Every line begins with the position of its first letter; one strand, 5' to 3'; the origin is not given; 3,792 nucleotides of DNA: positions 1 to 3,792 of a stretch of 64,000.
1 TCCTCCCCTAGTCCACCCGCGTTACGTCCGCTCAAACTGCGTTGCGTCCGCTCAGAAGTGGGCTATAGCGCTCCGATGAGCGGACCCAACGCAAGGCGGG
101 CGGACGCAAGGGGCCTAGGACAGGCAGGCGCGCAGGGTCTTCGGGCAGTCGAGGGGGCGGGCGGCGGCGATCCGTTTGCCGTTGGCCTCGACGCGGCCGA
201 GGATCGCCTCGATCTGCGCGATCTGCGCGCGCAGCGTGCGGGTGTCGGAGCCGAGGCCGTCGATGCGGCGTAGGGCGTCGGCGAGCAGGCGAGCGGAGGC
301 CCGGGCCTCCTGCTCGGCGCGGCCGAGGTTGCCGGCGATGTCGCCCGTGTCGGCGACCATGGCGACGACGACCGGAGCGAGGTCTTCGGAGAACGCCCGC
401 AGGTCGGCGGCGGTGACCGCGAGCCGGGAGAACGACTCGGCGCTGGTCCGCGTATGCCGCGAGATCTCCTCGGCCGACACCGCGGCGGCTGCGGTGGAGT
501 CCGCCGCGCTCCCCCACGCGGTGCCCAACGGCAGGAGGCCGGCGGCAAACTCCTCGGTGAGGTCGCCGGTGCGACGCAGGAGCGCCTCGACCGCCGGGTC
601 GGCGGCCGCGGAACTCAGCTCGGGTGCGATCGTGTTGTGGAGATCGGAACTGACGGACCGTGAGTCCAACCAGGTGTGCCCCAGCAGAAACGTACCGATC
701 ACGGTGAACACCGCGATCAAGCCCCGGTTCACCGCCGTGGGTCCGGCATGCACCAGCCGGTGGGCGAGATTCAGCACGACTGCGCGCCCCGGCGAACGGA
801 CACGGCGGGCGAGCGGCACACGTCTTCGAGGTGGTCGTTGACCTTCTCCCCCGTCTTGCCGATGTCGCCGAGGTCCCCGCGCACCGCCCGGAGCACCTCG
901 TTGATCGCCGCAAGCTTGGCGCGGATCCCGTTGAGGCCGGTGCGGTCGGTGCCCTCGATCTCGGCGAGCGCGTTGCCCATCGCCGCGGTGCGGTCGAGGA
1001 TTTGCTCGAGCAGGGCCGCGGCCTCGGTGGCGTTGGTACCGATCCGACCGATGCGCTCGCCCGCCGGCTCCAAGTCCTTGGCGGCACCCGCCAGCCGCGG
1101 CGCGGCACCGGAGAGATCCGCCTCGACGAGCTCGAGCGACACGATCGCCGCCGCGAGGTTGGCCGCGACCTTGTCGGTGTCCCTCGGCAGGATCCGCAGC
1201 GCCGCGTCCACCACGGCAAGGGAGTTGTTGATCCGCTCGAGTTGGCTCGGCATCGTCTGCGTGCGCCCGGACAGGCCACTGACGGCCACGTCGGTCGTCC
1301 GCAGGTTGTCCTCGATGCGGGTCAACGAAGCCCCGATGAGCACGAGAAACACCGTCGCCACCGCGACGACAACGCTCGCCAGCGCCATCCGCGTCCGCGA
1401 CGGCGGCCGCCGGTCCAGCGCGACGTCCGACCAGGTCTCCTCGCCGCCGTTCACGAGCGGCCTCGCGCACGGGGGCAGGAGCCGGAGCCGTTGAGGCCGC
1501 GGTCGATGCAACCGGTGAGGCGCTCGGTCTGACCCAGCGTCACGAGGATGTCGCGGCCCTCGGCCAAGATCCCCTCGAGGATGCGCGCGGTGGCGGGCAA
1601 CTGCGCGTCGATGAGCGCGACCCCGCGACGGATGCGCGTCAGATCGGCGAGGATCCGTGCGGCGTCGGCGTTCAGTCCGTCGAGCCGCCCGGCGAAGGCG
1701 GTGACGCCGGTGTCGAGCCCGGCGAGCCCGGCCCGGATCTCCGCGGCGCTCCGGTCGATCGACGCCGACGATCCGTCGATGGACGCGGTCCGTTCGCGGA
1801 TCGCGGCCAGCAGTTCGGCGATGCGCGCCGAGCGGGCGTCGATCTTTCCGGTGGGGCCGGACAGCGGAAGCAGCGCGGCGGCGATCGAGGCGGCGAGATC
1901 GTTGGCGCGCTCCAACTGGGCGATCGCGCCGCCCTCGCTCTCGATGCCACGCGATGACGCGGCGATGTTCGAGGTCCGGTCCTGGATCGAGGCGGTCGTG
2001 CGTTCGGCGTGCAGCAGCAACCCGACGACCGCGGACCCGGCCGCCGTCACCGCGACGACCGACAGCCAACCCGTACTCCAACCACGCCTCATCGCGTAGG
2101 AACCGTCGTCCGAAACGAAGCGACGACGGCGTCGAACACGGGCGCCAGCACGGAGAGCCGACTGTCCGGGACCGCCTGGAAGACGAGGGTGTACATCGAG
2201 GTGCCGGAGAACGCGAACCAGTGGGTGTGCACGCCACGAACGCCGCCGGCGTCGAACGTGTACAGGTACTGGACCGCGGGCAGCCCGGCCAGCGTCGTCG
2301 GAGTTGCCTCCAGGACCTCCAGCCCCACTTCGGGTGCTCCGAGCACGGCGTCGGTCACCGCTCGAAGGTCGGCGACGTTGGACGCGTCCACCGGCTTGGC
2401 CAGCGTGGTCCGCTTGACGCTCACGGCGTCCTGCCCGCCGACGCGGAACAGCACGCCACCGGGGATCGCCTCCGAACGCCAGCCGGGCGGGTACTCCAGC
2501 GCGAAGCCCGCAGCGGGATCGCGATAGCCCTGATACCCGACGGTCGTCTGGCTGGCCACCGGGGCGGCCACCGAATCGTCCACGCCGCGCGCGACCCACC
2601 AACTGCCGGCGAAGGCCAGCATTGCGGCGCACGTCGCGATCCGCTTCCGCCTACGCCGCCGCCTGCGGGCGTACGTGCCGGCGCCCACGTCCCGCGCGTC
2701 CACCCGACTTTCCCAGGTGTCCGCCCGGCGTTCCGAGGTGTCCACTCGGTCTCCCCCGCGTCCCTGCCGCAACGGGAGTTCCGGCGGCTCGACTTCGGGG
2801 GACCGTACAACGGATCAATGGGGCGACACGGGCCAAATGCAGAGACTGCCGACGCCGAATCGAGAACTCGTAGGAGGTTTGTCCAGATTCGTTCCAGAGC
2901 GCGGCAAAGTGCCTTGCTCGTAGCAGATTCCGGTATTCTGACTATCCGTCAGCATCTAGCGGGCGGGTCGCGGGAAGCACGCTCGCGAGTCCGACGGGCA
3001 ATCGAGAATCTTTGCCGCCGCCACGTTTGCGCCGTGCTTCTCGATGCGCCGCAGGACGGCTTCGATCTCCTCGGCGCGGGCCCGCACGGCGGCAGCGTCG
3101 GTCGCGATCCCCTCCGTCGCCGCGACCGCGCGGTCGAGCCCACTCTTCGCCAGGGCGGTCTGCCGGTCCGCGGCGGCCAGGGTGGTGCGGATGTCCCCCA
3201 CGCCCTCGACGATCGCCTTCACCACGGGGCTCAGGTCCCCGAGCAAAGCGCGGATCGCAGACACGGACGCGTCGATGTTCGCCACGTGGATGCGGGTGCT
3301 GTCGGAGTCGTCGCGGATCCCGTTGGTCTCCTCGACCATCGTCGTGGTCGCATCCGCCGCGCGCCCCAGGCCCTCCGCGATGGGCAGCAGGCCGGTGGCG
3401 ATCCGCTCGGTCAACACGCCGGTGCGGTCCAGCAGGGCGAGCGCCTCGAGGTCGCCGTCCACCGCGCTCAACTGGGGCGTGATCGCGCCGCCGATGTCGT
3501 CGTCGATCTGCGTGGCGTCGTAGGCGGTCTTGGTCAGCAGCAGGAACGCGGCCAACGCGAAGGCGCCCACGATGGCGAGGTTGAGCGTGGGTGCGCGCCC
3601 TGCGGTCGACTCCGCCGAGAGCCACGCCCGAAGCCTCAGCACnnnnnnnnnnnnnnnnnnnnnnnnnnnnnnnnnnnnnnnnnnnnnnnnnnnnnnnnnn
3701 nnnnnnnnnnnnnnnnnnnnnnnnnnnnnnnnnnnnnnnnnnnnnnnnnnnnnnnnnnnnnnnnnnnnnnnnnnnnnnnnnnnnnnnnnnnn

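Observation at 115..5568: Tandemly duplicated, translationally coupled four-gene cassette: a PsbP-like exported protein plus three paralogous single-pass coiled-coil proteins, each ending in a Cys-loop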

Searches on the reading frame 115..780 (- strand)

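Call 3: search_protein_families(library=pfam, max_evalue=1, proteins=[window:115-780:-])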
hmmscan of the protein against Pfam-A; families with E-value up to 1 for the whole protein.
window:115-780:- (221 aa): 5 families
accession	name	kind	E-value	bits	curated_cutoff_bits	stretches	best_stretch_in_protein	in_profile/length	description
PF00154.27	RecA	-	0.015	15.2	27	1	139-202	139-200/262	recA bacterial DNA recombination protein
PF05308.16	Mito_fiss_reg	-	0.05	14.2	26.3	1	150-190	99-139/244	Mitochondrial fission regulator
PF06791.18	TMP_2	-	0.14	12.3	30.2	1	75-152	97-178/208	Prophage tail length tape measure protein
PF02090.21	SPAM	-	0.16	12.4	35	1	151-201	6-56/142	Salmonella surface presentation of antigen gene type M protein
PF23987.1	Phage_holin_10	-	0.35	11.4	27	0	26-52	13-29/52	Bacteriophage holin Pam3 gp28 family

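Call 4: search_protein_families(library=ncbifam, max_evalue=1, proteins=[window:115-780:-])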
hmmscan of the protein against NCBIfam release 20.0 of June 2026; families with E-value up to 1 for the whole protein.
window:115-780:- (221 aa): 4 families
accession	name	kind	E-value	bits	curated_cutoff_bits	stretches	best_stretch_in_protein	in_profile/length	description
TIGR00996.1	Mtu_fam_mce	paralog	0.0087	15.3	140.5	1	62-173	167-278/291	MCE family protein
TIGR02012.1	tigrfam_recA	equivalog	0.061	12.6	325.3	1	139-197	142-198/321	recombinase RecA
NF047516.1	LA_3659_fam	equivalog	0.19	11.3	36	1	96-199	46-148/221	LA_3659 family protein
NF047514.1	SpiroCoCo_N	equivalog_domain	0.19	11.3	75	1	96-199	46-148/221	SpiroCoCo family coiled-coil protein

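Call 36: search_protein_families(library=padloc, max_evalue=0.1, proteins=[window:115-777:-])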
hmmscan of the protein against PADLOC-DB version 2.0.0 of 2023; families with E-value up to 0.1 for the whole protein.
window:115-777:- (220 aa): 1 family
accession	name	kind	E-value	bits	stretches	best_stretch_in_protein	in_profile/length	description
PDLC01842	CARF2--CARF_HEPN_CSX16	-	0.0028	14.7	1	93-205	172-267/478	-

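Call 37: search_protein_families(library=phrogs, max_evalue=0.1, proteins=[window:115-777:-])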
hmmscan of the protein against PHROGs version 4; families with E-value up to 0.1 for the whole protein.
window:115-777:- (220 aa): 1 family
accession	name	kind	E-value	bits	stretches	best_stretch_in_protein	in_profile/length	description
phrog_1538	-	tail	0.00043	20.1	1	57-206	219-386/811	tail length tape measure protein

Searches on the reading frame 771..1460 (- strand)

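Call 3: search_protein_families(library=pfam, max_evalue=1, proteins=[window:771-1460:-])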
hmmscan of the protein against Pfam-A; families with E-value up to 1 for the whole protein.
window:771-1460:- (229 aa): 4 families
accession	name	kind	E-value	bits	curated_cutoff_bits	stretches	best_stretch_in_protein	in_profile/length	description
PF06103.16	DUF948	-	0.0042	17.7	37.2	0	28-82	2-57/89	Bacterial protein of unknown function (DUF948)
PF08651.15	DASH_Duo1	-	0.0047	17.1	25.4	0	175-208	8-41/74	DASH complex subunit Duo1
PF20117.4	DUF6507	-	0.021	15.8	25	0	184-218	9-43/120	Family of unknown function (DUF6507)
PF05227.19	CHASE3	-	0.4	11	28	0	46-105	41-101/138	CHASE3 domain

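Call 4: search_protein_families(library=ncbifam, max_evalue=1, proteins=[window:771-1460:-])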
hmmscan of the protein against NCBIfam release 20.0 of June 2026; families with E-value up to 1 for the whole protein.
window:771-1460:- (229 aa): 3 families
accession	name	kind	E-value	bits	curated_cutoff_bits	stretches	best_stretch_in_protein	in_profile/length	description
TIGR02168.1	SMC_prok_B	equivalog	0.056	11.1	567.35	1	50-169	287-406/1181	chromosome segregation protein SMC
NF047515.1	SpiroCoCo_C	equivalog_domain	0.1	11.7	125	1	44-170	152-270/313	SpiroCoCo family coiled-coil protein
TIGR02169.1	SMC_prok_A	equivalog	0.22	9.1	729.4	1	61-202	678-820/1165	chromosome segregation protein SMC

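Call 36: search_protein_families(library=padloc, max_evalue=0.1, proteins=[window:771-1454:-])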
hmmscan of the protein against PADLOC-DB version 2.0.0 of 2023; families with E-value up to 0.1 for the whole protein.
window:771-1454:- (227 aa): 4 families
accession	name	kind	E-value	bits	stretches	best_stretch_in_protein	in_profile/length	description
PDLC00006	DruC1|DruC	-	0.00013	18.6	1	55-205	160-309/626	Unknown function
PDLC00553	JetC2|JetC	-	0.00014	17.9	1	44-205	798-957/1361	DUF3584 domain; MukB-like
PDLC00599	ZorA1|ZorA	-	0.00083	16.2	1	43-191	393-532/631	MotA/ExbB/TolQ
PDLC00601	ZorA1|ZorA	-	0.0029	14.3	1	73-198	474-603/699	MotA/ExbB/TolQ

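Call 37: search_protein_families(library=phrogs, max_evalue=0.1, proteins=[window:771-1454:-])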
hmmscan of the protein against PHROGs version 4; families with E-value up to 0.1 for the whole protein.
window:771-1454:- (227 aa): 3 families
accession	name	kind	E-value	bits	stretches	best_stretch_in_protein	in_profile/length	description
phrog_1272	-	tail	0.00061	18.6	1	44-205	72-248/1606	tail length tape measure protein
phrog_3153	-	unknown function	0.0086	17.1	0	110-141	14-44/56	-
phrog_24846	-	unknown function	0.028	15.7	0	99-120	36-57/84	-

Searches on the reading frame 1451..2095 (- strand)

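Call 3: search_protein_families(library=pfam, max_evalue=1, proteins=[window:1451-2095:-])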
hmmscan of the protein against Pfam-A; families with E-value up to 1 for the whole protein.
window:1451-2095:- (214 aa): 1 family
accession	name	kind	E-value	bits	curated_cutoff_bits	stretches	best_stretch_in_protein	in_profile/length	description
PF11416.13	Syntaxin-5_N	-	0.24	11.1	16.6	1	34-42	3-11/23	Syntaxin-5 N-terminal, Sly1p-binding domain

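Call 4: search_protein_families(library=ncbifam, max_evalue=1, proteins=[window:1451-2095:-])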
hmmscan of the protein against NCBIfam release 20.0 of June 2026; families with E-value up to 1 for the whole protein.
window:1451-2095:- (214 aa): 1 family
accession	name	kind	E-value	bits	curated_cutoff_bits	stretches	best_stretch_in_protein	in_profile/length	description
NF008606.0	PRK11578.1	equivalog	0.07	12.2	342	1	59-148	127-214/371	macrolide transporter subunit MacA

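Call 36: search_protein_families(library=padloc, max_evalue=0.1, proteins=[window:1451-2092:-])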
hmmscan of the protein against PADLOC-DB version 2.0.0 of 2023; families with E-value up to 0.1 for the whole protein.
window:1451-2092:- (213 aa): 1 family
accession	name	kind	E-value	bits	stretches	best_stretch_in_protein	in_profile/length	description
PDLC03868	LmuB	-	0.0095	12.2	1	28-168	353-492/1035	-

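Call 37: search_protein_families(library=phrogs, max_evalue=0.1, proteins=[window:1451-2092:-])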
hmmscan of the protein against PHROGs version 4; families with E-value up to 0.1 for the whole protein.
window:1451-2092:- (213 aa): 0 families

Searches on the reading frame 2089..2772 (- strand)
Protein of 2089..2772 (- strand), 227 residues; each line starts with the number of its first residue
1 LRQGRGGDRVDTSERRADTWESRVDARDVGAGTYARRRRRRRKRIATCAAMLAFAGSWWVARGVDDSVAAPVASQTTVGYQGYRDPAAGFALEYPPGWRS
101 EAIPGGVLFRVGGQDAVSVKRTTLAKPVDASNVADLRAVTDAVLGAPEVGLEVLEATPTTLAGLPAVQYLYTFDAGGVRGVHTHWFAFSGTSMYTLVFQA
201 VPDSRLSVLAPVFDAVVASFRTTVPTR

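Call 3: search_protein_families(library=pfam, max_evalue=1, proteins=[window:2089-2772:-])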
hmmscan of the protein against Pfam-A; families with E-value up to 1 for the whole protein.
window:2089-2772:- (227 aa): 1 family
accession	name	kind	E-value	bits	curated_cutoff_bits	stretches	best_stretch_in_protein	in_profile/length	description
PF01789.22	PsbP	-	6.5e-05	23.5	23.5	1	79-221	2-154/155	PsbP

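Call 4: search_protein_families(library=ncbifam, max_evalue=1, proteins=[window:2089-2772:-])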
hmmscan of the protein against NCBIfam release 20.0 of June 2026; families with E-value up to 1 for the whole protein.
window:2089-2772:- (227 aa): 1 family
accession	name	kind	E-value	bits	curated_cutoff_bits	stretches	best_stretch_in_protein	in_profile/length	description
NF040946.1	PSII_PsbP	equivalog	0.0018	17.9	60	1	72-106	19-53/180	photosystem II reaction center PsbP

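Call 36: search_protein_families(library=padloc, max_evalue=0.1, proteins=[window:2089-2772:-])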
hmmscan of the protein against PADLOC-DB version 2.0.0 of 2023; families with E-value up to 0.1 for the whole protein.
window:2089-2772:- (227 aa): 0 families

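Call 37: search_protein_families(library=phrogs, max_evalue=0.1, proteins=[window:2089-2772:-])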
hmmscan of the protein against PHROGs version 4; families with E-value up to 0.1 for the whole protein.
window:2089-2772:- (227 aa): 0 families

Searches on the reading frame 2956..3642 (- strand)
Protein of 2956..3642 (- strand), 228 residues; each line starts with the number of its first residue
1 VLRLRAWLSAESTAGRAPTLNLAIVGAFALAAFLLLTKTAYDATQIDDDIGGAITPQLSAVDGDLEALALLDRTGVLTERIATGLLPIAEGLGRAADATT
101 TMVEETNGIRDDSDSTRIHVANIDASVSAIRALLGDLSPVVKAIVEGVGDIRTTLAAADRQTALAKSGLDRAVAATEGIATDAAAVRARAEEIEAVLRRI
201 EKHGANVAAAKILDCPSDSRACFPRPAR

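Call 3: search_protein_families(library=pfam, max_evalue=1, proteins=[window:2956-3642:-])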
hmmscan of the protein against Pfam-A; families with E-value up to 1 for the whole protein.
window:2956-3642:- (228 aa): 5 families
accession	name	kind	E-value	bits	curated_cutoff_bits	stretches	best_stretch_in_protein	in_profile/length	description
PF09969.14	DUF2203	-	0.044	14.9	24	1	131-216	9-87/122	Uncharacterized conserved protein (DUF2203)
PF00669.25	Flagellin_N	-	0.063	13.8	26.6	1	117-201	33-120/139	Bacterial flagellin N-terminal helical region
PF19040.6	SGNH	-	0.078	13.1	27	1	107-208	113-205/248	SGNH domain (fused to AT3 domains)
PF06013.18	WXG100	-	0.14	12.9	27.3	0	177-209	7-39/86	Proteins of 100 residues with WXG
PF23991.1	DUF7310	-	0.43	11.5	40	1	98-144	24-70/83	Coiled-coil region of unknown function (DUF7310)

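Call 4: search_protein_families(library=ncbifam, max_evalue=1, proteins=[window:2956-3642:-])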
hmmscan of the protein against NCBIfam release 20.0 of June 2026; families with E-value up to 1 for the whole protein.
window:2956-3642:- (228 aa): 0 families

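Call 14: find_homologous_proteins(query=window:2956-3642:-, max_evalue=0.001)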
Query window:2956-3642:- (228 aa): 8 proteins with E <= 0.001 among 8000 candidates.
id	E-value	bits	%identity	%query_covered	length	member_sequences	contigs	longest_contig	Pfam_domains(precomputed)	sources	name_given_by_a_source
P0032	2.6e-132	457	100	100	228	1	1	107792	-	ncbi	ncbi:MAG: hypothetical protein ACT4QG_05805 [Sporichthyaceae bacterium]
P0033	1.2e-100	354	83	95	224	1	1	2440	-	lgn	-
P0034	6.4e-95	335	78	96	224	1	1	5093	-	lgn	-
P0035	2.7e-56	209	58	90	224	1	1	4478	-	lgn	-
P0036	1.7e-54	203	56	91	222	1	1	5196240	-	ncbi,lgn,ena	-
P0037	1.2e-52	197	55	97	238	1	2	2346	-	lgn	-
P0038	1.3e-52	197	54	98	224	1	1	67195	-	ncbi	ncbi:MAG: hypothetical protein ACT4QF_11205 [Sporichthyaceae bacterium]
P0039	7.7e-51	191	52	97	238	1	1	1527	-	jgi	jgi:hypothetical protein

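Call 15: find_encoding_contigs(protein=P0036, flank=10000, max_places=3)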
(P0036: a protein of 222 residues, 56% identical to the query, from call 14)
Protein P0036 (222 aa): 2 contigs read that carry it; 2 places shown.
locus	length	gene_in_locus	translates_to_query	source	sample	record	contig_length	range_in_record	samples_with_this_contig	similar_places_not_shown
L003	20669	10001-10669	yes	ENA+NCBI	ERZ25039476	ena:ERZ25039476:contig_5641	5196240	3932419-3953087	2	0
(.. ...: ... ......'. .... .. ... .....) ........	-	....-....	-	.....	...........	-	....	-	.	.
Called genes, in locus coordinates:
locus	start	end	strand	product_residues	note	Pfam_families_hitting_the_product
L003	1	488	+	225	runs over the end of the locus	PF00156:Pribosyltran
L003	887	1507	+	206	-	PF02482:Ribosomal_S30AE, PF16321:Ribosom_S30AE_C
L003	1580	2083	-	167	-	PF10698:DUF2505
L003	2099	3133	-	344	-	PF06224:AlkZ-like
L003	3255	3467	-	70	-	-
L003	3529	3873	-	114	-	-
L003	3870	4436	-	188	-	PF13302:Acetyltransf_3, PF00583:Acetyltransf_1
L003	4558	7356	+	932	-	PF07517:SecA_DEAD, PF01043:SecA_PP_bind, PF21090:P-loop_SecA, PF07516:SecA_SW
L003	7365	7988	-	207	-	PF00440:TetR_N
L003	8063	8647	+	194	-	-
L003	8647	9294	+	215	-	-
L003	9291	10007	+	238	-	PF10805:DUF2730 (weak)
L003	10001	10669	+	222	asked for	-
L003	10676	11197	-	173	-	-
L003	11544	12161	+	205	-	-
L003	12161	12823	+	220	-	-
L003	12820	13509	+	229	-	-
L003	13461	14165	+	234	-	-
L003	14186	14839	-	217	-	PF00702:Hydrolase, PF12710:HAD, PF13419:HAD_2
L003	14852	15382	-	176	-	PF20060:DUF6459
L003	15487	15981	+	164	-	PF21853:DUF6912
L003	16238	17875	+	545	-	PF02720:DUF222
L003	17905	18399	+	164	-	-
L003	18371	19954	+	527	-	PF00171:Aldedh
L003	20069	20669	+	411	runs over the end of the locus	-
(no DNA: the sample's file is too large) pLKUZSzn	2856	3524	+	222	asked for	-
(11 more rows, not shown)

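Call 36: search_protein_families(library=padloc, max_evalue=0.1, proteins=[window:2956-3642:-])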
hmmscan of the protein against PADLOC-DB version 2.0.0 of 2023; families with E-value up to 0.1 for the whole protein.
window:2956-3642:- (228 aa): 2 families
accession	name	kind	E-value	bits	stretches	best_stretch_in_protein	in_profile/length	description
PDLC03861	LmuB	-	0.0044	13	1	51-198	852-1000/1213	-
PDLC01078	C3a156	-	0.047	11.3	1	87-174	32-117/268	oxidoreductase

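Call 37: search_protein_families(library=phrogs, max_evalue=0.1, proteins=[window:2956-3642:-])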
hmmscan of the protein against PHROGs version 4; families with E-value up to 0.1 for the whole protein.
window:2956-3642:- (228 aa): 0 families

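Call 73: search_protein_families(library=pfam, max_evalue=0.01, proteins=[L003:10676-11197:-])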
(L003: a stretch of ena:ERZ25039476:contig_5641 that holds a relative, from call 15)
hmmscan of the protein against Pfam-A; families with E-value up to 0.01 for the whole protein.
L003:10676-11197:- (173 aa): 0 families
